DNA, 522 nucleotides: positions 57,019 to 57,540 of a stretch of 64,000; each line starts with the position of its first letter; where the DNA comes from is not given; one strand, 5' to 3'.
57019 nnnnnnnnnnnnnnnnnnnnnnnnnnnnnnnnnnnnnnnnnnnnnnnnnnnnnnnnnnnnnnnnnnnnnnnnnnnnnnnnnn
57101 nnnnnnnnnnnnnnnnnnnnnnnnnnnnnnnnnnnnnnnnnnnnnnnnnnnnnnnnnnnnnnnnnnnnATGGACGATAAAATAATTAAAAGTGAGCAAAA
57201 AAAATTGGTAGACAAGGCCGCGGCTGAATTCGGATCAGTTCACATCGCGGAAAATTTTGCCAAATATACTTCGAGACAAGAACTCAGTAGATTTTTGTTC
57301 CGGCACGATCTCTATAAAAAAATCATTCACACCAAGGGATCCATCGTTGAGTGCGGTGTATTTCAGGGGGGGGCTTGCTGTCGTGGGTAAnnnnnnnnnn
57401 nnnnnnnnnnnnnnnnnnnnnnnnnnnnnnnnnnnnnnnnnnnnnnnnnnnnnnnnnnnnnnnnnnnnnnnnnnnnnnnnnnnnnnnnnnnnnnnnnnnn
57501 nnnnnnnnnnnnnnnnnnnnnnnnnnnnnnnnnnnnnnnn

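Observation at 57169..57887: G8 homopolymer splits a TylF-like sugar O-methyltransferase: candidate phase-variable contingency gene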

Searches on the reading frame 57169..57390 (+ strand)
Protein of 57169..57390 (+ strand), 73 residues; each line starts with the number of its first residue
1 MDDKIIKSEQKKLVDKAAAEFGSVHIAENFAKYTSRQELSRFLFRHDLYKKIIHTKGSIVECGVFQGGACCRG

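Call 59: find_encoding_contigs(protein=window:57169-57390:+, flank=3000, max_places=6)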
Protein window:57169-57390:+ (73 aa): no gene with exactly this product is on record in the collection.
